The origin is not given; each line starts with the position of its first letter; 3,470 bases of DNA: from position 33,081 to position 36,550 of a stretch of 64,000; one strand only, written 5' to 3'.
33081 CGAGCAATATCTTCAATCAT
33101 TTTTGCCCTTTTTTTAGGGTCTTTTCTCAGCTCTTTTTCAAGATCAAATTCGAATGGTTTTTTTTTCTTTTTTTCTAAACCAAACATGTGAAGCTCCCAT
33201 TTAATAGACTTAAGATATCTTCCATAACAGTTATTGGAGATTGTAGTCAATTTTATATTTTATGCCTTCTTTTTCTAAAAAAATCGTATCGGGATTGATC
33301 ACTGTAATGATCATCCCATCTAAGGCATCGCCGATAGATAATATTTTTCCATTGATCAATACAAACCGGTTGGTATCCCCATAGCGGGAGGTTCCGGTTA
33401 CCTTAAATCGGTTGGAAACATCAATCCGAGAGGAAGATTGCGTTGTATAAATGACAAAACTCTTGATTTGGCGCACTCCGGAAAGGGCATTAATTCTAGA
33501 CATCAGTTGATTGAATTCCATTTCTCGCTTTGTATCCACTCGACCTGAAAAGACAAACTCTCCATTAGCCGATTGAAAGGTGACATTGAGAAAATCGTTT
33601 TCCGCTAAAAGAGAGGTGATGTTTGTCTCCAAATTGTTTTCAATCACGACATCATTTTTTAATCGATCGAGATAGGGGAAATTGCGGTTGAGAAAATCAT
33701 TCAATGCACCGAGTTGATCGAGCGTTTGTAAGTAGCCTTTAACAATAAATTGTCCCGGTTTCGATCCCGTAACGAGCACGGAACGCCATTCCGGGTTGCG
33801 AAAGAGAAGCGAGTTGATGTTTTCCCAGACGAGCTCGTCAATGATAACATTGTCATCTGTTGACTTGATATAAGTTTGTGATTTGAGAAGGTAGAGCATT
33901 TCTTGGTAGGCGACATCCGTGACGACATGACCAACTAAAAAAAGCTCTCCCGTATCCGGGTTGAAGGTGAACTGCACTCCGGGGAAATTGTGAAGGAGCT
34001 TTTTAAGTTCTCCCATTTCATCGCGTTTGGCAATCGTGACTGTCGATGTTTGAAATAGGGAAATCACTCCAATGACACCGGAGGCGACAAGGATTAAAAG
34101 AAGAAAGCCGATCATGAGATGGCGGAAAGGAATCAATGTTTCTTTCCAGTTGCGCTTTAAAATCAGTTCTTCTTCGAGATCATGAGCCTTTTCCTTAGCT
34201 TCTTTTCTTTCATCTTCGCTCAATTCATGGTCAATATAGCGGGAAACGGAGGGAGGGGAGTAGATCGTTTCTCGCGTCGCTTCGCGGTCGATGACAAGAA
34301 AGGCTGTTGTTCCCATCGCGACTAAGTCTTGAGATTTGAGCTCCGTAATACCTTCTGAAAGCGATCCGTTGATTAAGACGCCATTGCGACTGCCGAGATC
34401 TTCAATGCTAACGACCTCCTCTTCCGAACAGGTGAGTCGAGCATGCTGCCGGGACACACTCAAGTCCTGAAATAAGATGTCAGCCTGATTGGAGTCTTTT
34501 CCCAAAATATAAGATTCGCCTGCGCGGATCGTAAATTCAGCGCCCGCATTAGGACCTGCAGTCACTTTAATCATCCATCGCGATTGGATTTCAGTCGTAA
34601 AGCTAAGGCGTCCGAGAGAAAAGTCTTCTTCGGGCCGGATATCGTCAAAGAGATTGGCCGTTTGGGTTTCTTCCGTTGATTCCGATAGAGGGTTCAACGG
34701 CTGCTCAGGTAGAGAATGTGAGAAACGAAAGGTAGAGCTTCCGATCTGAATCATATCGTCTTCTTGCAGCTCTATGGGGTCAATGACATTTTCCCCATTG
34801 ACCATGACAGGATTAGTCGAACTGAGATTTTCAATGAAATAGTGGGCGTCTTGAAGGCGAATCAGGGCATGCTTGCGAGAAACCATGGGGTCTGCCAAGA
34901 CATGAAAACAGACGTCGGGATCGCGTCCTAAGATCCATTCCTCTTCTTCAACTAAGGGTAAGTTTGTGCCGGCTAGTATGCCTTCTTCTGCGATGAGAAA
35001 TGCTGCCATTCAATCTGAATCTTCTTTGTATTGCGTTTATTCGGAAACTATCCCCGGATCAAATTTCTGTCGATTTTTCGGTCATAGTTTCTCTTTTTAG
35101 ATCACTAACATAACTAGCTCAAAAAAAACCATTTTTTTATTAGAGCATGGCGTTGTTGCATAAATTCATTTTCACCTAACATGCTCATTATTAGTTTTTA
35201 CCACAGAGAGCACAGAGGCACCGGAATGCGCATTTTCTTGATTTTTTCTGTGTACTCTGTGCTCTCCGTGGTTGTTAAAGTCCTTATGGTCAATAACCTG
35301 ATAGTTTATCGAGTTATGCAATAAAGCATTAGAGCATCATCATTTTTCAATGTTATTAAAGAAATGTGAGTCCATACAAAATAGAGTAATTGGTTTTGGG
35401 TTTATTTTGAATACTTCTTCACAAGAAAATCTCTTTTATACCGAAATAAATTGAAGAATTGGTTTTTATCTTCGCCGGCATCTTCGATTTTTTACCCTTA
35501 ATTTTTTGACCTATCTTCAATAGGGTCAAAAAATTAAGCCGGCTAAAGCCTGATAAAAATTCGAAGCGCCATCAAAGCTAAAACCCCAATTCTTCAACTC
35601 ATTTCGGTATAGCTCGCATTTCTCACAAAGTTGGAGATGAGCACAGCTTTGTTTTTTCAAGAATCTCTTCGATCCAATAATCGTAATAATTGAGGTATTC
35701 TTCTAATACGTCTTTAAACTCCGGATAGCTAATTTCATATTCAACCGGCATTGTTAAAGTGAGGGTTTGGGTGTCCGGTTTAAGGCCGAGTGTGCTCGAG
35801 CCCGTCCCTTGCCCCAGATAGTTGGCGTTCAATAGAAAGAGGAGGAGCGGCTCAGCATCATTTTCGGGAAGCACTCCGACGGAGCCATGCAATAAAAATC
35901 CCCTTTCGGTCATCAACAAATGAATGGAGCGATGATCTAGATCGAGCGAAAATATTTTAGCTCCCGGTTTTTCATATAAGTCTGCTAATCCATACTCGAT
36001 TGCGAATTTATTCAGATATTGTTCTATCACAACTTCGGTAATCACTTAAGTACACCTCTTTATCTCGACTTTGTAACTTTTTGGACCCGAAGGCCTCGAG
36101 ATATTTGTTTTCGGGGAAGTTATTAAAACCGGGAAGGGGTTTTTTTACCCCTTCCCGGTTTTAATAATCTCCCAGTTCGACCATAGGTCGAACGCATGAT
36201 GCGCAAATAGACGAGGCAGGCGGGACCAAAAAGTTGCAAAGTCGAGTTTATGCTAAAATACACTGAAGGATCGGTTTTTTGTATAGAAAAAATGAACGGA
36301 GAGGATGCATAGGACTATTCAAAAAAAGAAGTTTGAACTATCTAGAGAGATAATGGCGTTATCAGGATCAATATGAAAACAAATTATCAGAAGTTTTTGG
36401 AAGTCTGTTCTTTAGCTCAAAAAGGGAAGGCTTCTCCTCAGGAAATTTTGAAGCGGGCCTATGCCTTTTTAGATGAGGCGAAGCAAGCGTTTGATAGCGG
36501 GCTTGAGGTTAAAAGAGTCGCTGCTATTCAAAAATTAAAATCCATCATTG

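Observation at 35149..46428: An 11-kb T3SS translocator/effector locus bracketed by direct copies of the same MITE-like element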

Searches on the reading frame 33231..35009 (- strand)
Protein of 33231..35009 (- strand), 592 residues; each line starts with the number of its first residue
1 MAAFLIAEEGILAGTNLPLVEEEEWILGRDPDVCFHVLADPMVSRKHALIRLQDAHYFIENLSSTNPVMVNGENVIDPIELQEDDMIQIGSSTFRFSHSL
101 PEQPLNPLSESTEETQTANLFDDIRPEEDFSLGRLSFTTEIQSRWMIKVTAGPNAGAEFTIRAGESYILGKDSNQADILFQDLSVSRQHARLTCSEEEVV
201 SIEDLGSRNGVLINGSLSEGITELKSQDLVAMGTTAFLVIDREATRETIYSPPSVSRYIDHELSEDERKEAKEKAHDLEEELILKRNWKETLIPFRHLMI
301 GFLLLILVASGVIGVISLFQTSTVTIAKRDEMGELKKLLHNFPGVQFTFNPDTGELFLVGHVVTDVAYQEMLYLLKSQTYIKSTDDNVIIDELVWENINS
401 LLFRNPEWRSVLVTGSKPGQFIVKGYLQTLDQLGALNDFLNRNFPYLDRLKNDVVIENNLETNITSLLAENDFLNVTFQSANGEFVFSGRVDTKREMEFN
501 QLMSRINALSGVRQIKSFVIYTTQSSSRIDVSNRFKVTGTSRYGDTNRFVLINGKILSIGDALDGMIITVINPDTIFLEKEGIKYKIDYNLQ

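Call 8: search_protein_families(library=pfam, proteins=[window:33231-35009:-], max_evalue=0.1)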
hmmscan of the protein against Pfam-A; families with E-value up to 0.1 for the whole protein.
window:33231-35009:- (592 aa): 9 families
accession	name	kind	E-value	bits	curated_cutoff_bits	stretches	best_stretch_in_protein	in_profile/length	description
PF16697.10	Yop-YscD_cpl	-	3.7e-33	114.1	33.2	2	148-240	1-91/94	Inner membrane component of T3SS, cytoplasmic domain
PF00498.31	FHA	-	5.4e-32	110.5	20.7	2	25-90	1-67/67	FHA domain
PF22598.2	CdsD_PD2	-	6.7e-27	93.6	27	1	391-451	1-61/61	CdsD, periplasmic PD2 domain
PF23862.1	CdsD_C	-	2.4e-23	82.4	27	1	534-588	2-56/56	CdsD C-terminal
PF23863.2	CdsD_PD1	-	2.1e-19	69.6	33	1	339-387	2-50/50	CdsD PD1 domain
PF21937.1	Yop-YscD_ppl_2nd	-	1e-06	28.8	27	0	413-445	22-55/67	YscD/CdsD-like Bon-like domain 2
PF16537.11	T2SSB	-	2.1e-05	24.5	28.4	1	546-588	16-59/60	Type II secretion system protein B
PF21934.1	Yop-YscD_ppl_3rd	-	0.005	17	24.3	1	461-507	3-50/64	YscD/CdsD-like Bon-like domain 3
PF23893.1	Y4YQ_C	-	0.086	13.1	27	0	550-583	14-49/53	Uncharacterised protein Y4YQ C-terminal domain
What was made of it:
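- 33231..35009 (-): sctD (CdsD-type inner-membrane ring protein, 592 aa). Pfam matches FHA, Yop-YscD_cpl, CdsD_PD1, CdsD_PD2 and CdsD_C (call 8).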

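Call 10: find_homologous_proteins(query=window:33231-35009:-, max_evalue=1e-10)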
Query window:33231-35009:- (592 aa): 954 proteins with E <= 1e-10 among 8000 candidates; the best 120 are listed.
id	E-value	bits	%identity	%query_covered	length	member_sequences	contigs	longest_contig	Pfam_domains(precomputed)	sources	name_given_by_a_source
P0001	1.6e-249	847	62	100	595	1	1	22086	PF23863.3,PF21937.2,PF00498.32,PF16697.11,PF23862.2,PF22598.3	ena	-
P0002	1.5e-245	834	61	100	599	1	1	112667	PF23863.3,PF21937.2,PF00498.32,PF16697.11,PF23862.2,PF22598.3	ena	-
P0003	8.6e-244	828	62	100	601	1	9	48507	PF23863.3,PF21937.2,PF00498.32,PF16697.11,PF23862.2,PF22598.3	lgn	-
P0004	3.8e-241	820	60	100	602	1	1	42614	PF23863.3,PF21937.2,PF00498.32,PF16697.11,PF23862.2,PF22598.3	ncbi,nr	ncbi:MAG: type III secretion system inner membrane ring subunit SctD [Rhabdochlamydiaceae bacterium]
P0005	3.7e-237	806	100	62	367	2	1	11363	PF23863.3,PF00498.32,PF16697.11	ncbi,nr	ncbi:MAG: FHA domain-containing protein, partial [Simkaniaceae bacterium]|nr:FHA domain-containing p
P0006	2.8e-232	790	59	100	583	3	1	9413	PF23863.3,PF21937.2,PF00498.32,PF16697.11,PF23862.2,PF22598.3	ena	-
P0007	6.2e-205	700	54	100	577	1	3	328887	PF23863.3,PF21937.2,PF00498.32,PF16697.11,PF23862.2,PF22598.3,PF16537.12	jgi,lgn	jgi:type III secretion system YscD/HrpQ family protein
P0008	2.4e-204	698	54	100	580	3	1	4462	PF23863.3,PF00498.32,PF16697.11,PF23862.2,PF22598.3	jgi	-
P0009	3.5e-203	694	53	100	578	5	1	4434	PF23863.3,PF00498.32,PF16697.11,PF23862.2,PF22598.3,PF16537.12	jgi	-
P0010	6.3e-200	684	54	100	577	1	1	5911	PF23863.3,PF21937.2,PF00498.32,PF16697.11,PF23862.2,PF22598.3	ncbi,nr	ncbi:MAG: EscD/YscD/HrpQ family type III secretion system inner membrane ring protein [Chlamydiae ba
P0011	6.2e-199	680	54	100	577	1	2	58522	PF23863.3,PF21937.2,PF00498.32,PF16697.11,PF23862.2,PF22598.3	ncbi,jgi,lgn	jgi:type III secretion system YscD/HrpQ family protein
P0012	5.4e-198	677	52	100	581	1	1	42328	PF23863.3,PF21937.2,PF00498.32,PF16697.11,PF23862.2,PF22598.3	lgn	-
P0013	3.4e-194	665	52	100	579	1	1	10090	PF23863.3,PF00498.32,PF16697.11,PF23862.2,PF22598.3,PF16537.12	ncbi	-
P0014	3.4e-191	655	53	100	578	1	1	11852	PF23863.3,PF00498.32,PF16697.11,PF23862.2,PF22598.3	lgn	-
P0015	7.9e-191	654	51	100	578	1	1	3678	PF23863.3,PF00498.32,PF16697.11,PF23862.2,PF22598.3,PF16537.12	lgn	-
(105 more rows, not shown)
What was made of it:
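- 33231..35009 (-): 954 homologs were found (call 10).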

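Call 13: find_encoding_contigs(protein=P0005, flank=10000, max_places=6)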
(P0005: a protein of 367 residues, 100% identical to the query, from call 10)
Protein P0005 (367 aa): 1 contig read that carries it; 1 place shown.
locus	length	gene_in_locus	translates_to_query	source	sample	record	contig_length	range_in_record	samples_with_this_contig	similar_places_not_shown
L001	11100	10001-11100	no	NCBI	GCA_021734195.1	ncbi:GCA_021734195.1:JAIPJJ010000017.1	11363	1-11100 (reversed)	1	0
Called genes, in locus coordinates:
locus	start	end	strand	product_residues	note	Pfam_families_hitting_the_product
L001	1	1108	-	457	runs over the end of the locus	?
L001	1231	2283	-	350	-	-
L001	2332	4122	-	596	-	-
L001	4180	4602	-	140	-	-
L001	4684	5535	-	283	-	-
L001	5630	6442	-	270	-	-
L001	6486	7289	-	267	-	-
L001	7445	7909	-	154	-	-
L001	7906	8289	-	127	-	-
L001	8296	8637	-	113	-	-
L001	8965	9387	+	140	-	PF05932:CesT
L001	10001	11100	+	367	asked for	PF16697:Yop-YscD_cpl, PF00498:FHA, PF16697:Yop-YscD_cpl, PF00498:FHA, PF23863:CdsD_PD1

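Call 14: find_encoding_contigs(protein=P0002, flank=10000, max_places=3)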
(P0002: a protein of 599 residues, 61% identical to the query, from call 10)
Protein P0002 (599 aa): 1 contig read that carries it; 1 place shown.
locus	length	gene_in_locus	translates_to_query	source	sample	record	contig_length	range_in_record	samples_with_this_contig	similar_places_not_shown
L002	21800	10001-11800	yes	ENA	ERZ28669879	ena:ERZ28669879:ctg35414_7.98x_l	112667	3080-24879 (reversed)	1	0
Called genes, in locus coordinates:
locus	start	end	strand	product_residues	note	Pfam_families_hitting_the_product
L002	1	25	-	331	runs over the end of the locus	-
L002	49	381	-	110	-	PF11976:Rad60-SLD (faint)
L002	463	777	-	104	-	-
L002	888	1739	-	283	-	-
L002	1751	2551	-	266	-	-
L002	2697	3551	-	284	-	-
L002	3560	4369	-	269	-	-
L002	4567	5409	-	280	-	-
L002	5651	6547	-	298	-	-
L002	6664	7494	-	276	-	-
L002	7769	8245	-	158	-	-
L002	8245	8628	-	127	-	-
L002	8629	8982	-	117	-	-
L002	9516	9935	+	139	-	PF05932:CesT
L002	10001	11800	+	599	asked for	PF16697:Yop-YscD_cpl, PF00498:FHA, PF16697:Yop-YscD_cpl, PF00498:FHA, PF21937:Yop-YscD_ppl_2nd (faint), PF23863:CdsD_PD1, PF22598:CdsD_PD2, PF23862:CdsD_C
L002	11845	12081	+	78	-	PF17376:DUF5398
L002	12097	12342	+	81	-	-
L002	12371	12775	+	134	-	-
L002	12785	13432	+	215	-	-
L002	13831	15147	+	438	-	PF00006:ATP-synt_ab, PF18269:T3SS_ATPase_C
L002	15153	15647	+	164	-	-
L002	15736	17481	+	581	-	-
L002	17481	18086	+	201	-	-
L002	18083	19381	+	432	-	PF28396:SepQ_C, PF01052:FliMN_C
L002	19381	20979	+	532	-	PF00069:Pkinase, PF07714:PK_Tyr_Ser-Thr, PF14531:Kinase-like (weak), PF03109:ABC1 (weak)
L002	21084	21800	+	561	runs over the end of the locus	PF00072:Response_reg (faint)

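Call 15: find_encoding_contigs(protein=P0003, flank=10000, max_places=2)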
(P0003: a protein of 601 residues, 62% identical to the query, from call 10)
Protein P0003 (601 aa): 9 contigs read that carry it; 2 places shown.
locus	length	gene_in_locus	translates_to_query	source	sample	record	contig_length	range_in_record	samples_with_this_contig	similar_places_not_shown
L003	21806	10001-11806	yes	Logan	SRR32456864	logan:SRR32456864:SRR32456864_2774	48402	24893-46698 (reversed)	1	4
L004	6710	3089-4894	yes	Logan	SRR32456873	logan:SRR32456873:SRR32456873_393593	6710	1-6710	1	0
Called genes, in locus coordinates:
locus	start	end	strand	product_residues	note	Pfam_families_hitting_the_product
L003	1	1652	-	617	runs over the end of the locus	-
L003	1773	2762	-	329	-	-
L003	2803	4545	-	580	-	-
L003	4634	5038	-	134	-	-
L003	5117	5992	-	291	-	-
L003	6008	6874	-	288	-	-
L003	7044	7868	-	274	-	-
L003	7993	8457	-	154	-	-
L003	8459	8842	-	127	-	-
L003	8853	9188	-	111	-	-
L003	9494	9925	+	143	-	PF05932:CesT (weak)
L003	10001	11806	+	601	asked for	PF16697:Yop-YscD_cpl, PF00498:FHA, PF16697:Yop-YscD_cpl, PF00498:FHA, PF21937:Yop-YscD_ppl_2nd (faint), PF23863:CdsD_PD1, PF22598:CdsD_PD2, PF23862:CdsD_C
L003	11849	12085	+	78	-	PF17376:DUF5398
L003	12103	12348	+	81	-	-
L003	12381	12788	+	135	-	-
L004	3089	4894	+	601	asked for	PF16697:Yop-YscD_cpl, PF00498:FHA, PF16697:Yop-YscD_cpl, PF00498:FHA, PF21937:Yop-YscD_ppl_2nd (faint), PF23863:CdsD_PD1, PF22598:CdsD_PD2, PF23862:CdsD_C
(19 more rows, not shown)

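Call 16: find_encoding_contigs(protein=P0004, flank=10000, max_places=2)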
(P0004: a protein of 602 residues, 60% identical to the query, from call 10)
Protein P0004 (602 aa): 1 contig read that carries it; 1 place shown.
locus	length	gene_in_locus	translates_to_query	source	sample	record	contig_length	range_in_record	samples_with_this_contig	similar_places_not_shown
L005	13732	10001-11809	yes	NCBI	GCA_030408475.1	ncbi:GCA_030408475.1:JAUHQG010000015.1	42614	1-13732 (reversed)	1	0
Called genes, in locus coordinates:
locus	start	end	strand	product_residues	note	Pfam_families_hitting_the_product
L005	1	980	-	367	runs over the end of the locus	PF02661:Fic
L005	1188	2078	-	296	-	-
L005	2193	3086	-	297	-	-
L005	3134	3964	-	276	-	-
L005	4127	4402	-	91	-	-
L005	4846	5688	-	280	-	-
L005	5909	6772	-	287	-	-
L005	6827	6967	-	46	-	-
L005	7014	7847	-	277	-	-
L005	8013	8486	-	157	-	-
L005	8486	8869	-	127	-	-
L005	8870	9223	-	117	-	-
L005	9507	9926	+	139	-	PF05932:CesT (weak)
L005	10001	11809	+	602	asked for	PF16697:Yop-YscD_cpl, PF00498:FHA, PF16697:Yop-YscD_cpl, PF00498:FHA, PF21937:Yop-YscD_ppl_2nd (faint), PF23863:CdsD_PD1, PF22598:CdsD_PD2, PF23862:CdsD_C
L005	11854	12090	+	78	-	PF17376:DUF5398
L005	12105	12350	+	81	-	-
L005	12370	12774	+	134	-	-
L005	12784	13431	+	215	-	-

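Call 17: find_encoding_contigs(protein=P0007, flank=10000, max_places=2)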
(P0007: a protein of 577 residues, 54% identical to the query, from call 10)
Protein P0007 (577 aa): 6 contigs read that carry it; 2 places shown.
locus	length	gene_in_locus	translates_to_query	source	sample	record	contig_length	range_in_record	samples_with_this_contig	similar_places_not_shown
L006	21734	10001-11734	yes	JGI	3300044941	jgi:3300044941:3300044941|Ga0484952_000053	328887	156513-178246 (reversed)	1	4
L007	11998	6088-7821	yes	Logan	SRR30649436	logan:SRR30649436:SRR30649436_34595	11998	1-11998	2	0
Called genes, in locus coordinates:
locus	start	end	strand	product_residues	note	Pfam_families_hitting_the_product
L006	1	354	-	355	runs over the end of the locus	-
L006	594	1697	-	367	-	-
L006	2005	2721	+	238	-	-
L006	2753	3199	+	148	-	-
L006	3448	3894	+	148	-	-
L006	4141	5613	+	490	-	-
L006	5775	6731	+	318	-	-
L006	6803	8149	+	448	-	-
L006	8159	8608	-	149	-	-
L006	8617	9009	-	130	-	-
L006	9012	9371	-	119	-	-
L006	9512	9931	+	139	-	PF05932:CesT (weak)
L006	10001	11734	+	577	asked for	PF16697:Yop-YscD_cpl, PF00498:FHA, PF16697:Yop-YscD_cpl, PF00498:FHA, PF23863:CdsD_PD1, PF22598:CdsD_PD2, PF23862:CdsD_C, PF16537:T2SSB (weak), +1 more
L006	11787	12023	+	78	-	PF17376:DUF5398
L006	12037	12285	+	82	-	-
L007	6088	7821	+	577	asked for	PF16697:Yop-YscD_cpl, PF00498:FHA, PF16697:Yop-YscD_cpl, PF00498:FHA, PF23863:CdsD_PD1, PF22598:CdsD_PD2, PF23862:CdsD_C, PF16537:T2SSB (weak), +1 more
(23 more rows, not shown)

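Call 43: find_encoding_contigs(protein=P0001, flank=10000, max_places=2)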
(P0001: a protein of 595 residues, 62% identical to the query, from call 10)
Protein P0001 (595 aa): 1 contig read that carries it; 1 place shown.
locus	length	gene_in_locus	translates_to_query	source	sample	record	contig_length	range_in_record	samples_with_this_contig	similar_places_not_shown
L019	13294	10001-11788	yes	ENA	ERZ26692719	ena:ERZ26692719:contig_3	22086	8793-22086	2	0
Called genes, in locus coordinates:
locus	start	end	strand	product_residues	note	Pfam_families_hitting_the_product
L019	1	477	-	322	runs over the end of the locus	-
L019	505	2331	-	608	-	-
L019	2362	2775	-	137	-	-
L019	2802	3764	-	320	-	-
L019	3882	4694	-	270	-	-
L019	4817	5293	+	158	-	-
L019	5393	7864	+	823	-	-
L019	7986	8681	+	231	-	-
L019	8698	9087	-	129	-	-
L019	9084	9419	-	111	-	-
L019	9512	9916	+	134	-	PF05932:CesT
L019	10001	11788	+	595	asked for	PF16697:Yop-YscD_cpl, PF00498:FHA, PF16697:Yop-YscD_cpl, PF00498:FHA, PF21937:Yop-YscD_ppl_2nd (faint), PF23863:CdsD_PD1, PF22598:CdsD_PD2, PF23862:CdsD_C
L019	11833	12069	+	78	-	PF17376:DUF5398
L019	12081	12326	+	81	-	-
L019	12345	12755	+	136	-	-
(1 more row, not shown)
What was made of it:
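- On T3SS class I chaperone (CesT/SycE family; Scc4-like position): The gene lies directly upstream of sctD in the window and in all five relatives (calls 14-17, 43).
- The left copy, together with the A element, lies inside what is a 65-84-bp operon-like spacer in relatives (calls 14-17, 43).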

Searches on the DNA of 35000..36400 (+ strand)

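Call 45: search_rna_families(source=window, start=35000, end=36400, threshold=evalue, max_evalue=1)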
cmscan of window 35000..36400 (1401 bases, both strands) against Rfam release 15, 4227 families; matches with E-value up to 1: 18.
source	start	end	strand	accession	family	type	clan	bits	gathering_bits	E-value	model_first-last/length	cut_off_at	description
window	35439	35609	-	RF04120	MIR5998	Gene; miRNA;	-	40.2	180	8.9e-07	1-173/173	no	MIR5998 microRNA precursor family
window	35442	35606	-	RF04134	MIR7504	Gene; miRNA;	-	32.1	83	0.002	1-124/124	no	MIR7504 microRNA precursor family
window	35431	35616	-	RF04097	MIR2630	Gene; miRNA;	-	31.9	144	0.00041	1-229/229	no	MIR2630 microRNA precursor family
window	36074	36167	+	RF03016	RT-12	Gene; sRNA;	-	29.4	44.2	0.012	1-117/117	no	RT-12 RNA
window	35445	35603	+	RF04134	MIR7504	Gene; miRNA;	-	28.8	83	0.013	1-124/124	no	MIR7504 microRNA precursor family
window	35435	35613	-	RF04209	MIR7533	Gene; miRNA;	-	28.5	230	0.0024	1-249/249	no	MIR7533 microRNA precursor family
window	35439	35609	+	RF04120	MIR5998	Gene; miRNA;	-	27.8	180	0.0015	1-173/173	no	MIR5998 microRNA precursor family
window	35433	35544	-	RF01089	PK-repBA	Cis-reg;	-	26.1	45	0.003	1-124/124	no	Pseudoknot of the regulatory region of the repBA gene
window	35192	35285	+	RF04164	MIR1507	Gene; miRNA;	-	24.3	73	0.0089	1-107/107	no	MIR1507 microRNA precursor family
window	35480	35558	+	RF03323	mir-3613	Gene; miRNA;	-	24.2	91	0.026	1-86/86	no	mir-3613 microRNA precursor family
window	35432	35617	+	RF04097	MIR2630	Gene; miRNA;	-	24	144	0.035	1-229/229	no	MIR2630 microRNA precursor family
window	36094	36163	-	RF01730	Termite-leu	Cis-reg;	-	23.8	51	0.02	1-78/78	no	Termite-leu RNA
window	36113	36175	+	RF03806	mir-2007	Gene; miRNA;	-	23.5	100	0.068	1-90/90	no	mir-2007 microRNA precursor family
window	36124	36216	+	RF01730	Termite-leu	Cis-reg;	-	22.5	51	0.045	1-78/78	no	Termite-leu RNA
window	36120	36167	+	RF00731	mir-155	Gene; miRNA;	-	21.1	56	0.31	1-65/65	no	mir-155 microRNA precursor family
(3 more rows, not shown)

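Call 77: search_dna_similar(query=window:35149-35328:+, collection=plasmids, mode=distant, max_evalue=0.01, max_rows=10)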
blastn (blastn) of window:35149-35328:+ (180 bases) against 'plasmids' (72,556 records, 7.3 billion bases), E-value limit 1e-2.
No match.
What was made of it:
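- Tried and rejected: Search of PLSDB plasmids with the element: no match (call 77).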
